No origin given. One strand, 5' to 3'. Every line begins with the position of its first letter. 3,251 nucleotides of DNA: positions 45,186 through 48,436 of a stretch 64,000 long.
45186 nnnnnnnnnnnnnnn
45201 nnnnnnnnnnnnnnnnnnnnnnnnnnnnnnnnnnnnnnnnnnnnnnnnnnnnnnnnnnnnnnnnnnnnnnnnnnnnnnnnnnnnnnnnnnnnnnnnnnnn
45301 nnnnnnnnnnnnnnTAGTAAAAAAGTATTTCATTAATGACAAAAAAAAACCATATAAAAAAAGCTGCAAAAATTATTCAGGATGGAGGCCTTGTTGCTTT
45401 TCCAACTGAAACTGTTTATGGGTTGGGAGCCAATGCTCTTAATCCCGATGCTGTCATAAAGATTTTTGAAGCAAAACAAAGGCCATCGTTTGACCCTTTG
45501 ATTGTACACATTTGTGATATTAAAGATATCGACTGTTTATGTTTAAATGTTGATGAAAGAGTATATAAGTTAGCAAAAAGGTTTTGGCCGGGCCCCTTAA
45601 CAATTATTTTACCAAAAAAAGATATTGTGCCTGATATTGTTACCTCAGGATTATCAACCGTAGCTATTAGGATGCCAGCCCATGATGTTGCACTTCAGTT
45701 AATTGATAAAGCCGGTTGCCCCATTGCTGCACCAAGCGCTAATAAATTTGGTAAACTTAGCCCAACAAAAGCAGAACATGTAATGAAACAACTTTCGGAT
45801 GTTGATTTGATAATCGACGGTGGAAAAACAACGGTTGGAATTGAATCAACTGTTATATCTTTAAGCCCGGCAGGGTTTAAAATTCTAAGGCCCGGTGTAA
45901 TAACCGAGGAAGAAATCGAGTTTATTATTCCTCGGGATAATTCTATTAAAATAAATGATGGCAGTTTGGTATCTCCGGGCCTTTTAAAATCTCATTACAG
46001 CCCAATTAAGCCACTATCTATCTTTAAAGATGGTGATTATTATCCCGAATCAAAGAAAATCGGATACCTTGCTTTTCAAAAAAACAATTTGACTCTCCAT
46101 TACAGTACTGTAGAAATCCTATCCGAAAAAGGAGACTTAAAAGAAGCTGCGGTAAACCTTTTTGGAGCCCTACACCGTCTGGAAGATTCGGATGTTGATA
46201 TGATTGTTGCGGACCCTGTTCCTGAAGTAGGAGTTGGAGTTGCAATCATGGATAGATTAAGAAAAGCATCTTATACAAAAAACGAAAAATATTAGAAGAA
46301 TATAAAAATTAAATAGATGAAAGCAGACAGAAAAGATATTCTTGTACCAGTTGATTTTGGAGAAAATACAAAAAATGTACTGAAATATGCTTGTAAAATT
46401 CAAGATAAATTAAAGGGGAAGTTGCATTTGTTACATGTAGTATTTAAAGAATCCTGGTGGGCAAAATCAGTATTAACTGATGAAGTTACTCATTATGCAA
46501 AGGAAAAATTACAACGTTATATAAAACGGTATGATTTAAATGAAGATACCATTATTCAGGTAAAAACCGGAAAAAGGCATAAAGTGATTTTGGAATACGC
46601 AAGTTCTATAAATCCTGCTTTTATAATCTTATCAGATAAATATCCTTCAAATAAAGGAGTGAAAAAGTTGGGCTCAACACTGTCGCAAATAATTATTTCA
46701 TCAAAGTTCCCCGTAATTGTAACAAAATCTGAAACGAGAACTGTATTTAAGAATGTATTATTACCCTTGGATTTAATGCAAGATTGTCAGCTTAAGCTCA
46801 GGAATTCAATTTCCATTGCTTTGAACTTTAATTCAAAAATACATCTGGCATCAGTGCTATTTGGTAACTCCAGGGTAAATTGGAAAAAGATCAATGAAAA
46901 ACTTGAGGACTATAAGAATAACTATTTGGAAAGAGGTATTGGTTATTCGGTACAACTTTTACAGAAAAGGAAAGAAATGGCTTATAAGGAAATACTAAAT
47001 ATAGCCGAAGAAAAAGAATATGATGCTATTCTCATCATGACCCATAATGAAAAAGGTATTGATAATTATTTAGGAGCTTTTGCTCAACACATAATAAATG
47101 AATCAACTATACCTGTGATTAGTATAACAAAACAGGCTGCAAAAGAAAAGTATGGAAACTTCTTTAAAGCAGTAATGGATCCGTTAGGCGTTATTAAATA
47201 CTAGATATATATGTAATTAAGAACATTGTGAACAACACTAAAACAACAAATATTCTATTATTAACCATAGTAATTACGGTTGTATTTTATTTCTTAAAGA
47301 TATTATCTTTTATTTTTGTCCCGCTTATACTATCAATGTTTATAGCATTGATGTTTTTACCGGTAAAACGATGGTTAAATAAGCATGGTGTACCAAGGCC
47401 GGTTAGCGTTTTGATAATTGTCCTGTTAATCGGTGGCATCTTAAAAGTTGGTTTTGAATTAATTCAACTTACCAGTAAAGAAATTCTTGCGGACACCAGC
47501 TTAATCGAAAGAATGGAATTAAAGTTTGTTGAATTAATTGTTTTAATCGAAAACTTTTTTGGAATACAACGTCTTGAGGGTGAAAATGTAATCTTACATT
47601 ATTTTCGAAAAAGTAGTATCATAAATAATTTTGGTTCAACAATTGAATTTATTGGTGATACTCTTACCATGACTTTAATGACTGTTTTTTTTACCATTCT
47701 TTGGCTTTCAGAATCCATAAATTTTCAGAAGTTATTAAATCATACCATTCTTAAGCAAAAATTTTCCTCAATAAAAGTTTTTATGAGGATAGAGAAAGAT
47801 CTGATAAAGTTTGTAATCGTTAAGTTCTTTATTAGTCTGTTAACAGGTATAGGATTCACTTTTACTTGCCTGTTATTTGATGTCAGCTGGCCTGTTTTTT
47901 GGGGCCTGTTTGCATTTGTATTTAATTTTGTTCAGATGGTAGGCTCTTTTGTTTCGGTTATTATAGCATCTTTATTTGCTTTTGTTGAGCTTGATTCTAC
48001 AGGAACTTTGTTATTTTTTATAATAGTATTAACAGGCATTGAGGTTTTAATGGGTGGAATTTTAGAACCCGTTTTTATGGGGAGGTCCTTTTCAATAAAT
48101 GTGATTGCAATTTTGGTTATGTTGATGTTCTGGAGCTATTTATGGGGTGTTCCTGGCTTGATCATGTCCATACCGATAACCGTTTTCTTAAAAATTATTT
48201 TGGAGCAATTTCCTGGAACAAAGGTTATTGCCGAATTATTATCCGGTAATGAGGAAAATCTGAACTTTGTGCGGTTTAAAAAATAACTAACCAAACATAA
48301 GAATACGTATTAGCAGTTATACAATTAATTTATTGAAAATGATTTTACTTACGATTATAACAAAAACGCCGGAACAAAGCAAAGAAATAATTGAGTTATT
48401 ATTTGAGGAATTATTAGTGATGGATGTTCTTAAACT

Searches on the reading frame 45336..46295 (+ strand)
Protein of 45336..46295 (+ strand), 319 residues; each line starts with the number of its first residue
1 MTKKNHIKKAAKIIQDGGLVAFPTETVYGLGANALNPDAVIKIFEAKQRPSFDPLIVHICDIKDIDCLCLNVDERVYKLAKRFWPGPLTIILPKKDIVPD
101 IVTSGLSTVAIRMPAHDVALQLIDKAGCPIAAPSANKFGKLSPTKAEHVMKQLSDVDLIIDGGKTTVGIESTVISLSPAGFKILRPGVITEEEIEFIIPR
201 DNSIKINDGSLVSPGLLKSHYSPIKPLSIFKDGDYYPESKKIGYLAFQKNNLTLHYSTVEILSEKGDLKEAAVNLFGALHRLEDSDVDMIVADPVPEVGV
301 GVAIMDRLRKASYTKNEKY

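Call 57: search_protein_families(library=pfam, proteins=[window:45336-46295:+], max_evalue=0.00001)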
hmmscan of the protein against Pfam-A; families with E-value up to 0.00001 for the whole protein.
window:45336-46295:+ (319 aa): 2 families
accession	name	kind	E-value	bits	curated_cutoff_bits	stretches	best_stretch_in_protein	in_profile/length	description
PF01300.24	Sua5_yciO_yrdC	-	1.3e-59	201.1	25.1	1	12-187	1-178/178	Telomere recombination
PF03481.19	Sua5_C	-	8.5e-23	81.8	22.9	1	189-312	1-135/136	Threonylcarbamoyl-AMP synthase, C-terminal domain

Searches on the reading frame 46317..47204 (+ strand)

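Call 57: search_protein_families(library=pfam, proteins=[window:46317-47204:+], max_evalue=0.00001)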
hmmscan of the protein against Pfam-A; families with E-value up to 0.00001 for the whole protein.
window:46317-47204:+ (295 aa): 1 family
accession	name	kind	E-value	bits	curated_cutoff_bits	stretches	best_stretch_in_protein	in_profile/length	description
PF00582.32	Usp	-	4.4e-22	79.6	24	2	6-137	3-141/141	Universal stress protein family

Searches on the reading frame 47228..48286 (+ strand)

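Call 57: search_protein_families(library=pfam, proteins=[window:47228-48286:+], max_evalue=0.00001)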
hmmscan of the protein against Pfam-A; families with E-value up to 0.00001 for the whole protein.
window:47228-48286:+ (352 aa): 1 family
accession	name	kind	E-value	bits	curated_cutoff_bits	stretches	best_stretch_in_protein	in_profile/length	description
PF01594.21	AI-2E_transport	-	1.7e-33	116.6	34.3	1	10-328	2-326/327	AI-2E family transporter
